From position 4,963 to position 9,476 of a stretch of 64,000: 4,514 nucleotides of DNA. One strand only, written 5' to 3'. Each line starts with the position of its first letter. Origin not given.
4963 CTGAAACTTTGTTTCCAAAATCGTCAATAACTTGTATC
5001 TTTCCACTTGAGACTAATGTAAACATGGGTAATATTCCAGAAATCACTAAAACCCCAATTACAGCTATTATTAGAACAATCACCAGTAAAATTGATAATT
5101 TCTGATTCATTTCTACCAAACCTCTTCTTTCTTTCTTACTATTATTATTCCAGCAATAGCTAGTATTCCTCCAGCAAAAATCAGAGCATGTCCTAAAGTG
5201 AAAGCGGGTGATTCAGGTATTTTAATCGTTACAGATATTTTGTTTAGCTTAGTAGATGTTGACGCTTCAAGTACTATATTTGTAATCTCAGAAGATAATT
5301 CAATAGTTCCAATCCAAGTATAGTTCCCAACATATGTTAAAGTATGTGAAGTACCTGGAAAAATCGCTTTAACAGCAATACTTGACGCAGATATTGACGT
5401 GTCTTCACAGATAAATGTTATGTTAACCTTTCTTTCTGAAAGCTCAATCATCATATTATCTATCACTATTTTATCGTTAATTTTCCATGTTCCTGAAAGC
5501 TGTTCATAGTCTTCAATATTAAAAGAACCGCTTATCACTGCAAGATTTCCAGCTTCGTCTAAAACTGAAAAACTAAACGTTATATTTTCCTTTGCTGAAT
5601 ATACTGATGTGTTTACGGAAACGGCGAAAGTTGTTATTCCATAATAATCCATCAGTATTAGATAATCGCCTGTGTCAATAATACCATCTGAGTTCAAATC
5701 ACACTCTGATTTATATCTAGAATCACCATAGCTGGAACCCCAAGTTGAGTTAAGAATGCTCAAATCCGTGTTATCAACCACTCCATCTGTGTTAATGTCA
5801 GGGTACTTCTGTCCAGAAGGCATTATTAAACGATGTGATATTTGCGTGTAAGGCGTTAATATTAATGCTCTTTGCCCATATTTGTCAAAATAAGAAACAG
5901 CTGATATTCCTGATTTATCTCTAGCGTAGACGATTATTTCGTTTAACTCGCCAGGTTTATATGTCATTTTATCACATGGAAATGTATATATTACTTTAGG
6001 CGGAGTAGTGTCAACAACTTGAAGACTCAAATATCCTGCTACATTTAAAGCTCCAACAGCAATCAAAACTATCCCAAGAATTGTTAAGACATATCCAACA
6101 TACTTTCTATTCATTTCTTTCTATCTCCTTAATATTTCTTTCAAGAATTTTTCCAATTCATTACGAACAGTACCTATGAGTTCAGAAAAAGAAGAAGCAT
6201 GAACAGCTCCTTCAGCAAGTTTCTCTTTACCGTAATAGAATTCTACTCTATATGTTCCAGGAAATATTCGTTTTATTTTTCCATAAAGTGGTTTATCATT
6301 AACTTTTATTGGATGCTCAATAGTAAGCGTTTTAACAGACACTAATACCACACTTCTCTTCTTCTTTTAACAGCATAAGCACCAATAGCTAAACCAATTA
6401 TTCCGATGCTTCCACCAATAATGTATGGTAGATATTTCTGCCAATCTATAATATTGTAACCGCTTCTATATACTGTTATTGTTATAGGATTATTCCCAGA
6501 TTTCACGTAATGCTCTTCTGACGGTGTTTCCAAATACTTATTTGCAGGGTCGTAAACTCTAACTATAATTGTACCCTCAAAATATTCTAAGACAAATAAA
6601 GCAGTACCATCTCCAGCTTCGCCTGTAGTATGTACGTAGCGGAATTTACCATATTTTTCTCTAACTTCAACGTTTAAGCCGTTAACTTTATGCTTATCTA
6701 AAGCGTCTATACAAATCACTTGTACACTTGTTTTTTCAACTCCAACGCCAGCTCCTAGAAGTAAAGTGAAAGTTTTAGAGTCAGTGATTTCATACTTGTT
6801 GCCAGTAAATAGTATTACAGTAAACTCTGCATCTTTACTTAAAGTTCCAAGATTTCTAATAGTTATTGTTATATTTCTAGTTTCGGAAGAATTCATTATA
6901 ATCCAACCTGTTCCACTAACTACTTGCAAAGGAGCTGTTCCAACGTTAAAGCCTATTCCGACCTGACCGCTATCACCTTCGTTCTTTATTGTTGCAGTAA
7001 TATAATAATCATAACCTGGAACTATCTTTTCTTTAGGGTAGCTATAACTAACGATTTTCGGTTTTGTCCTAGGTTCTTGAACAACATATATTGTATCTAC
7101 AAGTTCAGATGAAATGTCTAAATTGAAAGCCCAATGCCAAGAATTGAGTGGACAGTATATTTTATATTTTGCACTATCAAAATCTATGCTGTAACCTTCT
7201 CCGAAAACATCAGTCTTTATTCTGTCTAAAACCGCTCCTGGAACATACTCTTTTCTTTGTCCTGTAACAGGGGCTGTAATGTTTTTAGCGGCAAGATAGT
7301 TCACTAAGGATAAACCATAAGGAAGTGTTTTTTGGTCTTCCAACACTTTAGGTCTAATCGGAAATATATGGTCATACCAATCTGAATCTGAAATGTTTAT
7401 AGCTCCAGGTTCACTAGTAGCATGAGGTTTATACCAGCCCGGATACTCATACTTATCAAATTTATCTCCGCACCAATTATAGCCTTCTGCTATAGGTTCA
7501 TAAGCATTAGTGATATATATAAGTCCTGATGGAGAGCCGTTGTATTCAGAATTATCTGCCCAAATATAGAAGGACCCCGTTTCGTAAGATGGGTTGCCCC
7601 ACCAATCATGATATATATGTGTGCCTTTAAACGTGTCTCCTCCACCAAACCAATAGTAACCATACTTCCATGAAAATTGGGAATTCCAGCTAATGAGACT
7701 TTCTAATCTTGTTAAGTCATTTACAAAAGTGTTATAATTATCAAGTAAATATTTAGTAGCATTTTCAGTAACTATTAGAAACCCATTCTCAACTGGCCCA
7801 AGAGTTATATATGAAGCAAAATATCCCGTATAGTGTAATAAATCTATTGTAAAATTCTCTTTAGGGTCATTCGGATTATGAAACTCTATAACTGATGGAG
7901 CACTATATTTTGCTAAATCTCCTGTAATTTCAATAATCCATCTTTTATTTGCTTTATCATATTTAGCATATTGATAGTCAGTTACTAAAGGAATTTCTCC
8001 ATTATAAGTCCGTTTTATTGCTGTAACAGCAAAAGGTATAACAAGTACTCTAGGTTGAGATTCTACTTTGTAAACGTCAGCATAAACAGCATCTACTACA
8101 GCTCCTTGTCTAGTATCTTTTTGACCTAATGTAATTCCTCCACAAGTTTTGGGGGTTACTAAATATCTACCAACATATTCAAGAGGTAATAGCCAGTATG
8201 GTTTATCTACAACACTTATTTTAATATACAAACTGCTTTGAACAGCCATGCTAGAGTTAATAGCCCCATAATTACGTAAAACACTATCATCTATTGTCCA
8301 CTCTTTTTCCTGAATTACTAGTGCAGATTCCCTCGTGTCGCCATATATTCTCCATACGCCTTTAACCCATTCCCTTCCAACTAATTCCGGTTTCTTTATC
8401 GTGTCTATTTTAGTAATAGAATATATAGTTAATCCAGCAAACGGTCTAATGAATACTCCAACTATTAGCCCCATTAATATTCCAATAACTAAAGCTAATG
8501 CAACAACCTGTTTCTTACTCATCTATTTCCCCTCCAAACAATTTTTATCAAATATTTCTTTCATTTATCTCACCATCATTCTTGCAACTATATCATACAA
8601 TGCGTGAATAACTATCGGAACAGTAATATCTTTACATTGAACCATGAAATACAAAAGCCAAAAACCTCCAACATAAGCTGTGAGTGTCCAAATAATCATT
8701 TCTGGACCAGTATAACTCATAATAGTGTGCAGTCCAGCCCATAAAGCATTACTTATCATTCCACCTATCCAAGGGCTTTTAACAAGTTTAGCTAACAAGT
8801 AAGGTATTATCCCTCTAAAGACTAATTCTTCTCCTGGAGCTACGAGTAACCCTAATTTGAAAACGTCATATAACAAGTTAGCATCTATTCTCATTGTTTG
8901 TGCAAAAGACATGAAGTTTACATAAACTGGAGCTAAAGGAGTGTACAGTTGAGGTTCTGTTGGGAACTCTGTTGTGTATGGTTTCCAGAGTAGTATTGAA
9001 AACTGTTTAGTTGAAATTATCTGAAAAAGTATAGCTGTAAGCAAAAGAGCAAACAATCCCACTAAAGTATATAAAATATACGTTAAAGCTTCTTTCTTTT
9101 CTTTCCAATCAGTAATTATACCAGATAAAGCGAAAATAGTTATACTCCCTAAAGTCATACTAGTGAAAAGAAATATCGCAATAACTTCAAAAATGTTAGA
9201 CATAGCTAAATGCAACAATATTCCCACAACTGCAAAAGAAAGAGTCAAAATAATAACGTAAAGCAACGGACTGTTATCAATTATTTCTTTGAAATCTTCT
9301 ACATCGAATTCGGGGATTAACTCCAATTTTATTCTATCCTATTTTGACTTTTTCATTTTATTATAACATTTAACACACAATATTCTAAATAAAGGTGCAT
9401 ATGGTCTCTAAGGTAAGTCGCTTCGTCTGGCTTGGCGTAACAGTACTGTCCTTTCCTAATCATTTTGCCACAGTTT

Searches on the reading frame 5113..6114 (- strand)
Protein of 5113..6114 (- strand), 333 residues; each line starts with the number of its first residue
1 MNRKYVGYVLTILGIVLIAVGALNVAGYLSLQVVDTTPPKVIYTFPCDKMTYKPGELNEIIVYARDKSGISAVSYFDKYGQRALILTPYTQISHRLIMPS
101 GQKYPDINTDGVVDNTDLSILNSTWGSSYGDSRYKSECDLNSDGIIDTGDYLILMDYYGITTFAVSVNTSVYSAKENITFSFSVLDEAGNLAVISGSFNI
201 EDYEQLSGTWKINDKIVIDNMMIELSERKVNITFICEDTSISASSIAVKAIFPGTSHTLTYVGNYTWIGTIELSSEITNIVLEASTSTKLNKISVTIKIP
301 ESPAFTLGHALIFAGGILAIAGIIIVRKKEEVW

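Call 5: search_protein_families(library=pfam, proteins=[window:5113-6114:-], max_evalue=0.01)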
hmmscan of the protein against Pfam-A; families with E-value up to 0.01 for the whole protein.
window:5113-6114:- (333 aa): 1 family
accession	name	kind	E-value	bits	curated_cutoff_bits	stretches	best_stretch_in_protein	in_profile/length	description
PF00404.24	Dockerin_1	-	2.2e-08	34.6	22.9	1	105-157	2-55/57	Dockerin type I domain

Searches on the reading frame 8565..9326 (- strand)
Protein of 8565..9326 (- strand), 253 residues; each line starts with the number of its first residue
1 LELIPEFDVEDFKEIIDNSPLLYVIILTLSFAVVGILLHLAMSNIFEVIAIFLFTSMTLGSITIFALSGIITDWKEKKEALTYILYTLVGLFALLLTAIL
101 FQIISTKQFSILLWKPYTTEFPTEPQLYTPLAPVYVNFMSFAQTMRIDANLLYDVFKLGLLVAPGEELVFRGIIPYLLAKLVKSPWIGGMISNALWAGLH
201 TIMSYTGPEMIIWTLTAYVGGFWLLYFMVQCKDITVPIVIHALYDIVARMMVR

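Call 5: search_protein_families(library=pfam, proteins=[window:8565-9326:-], max_evalue=0.01)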
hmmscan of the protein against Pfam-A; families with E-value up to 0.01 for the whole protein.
window:8565-9326:- (253 aa): 2 families
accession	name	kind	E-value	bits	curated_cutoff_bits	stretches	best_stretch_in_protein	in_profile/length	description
PF02517.21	Rce1-like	-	1.6e-12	47.9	22.4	1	151-247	4-93/93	Type II CAAX prenyl endopeptidase Rce1-like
PF17555.7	TssN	-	0.00058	19.8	30.3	1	17-112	30-125/274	Type VI secretion system, TssN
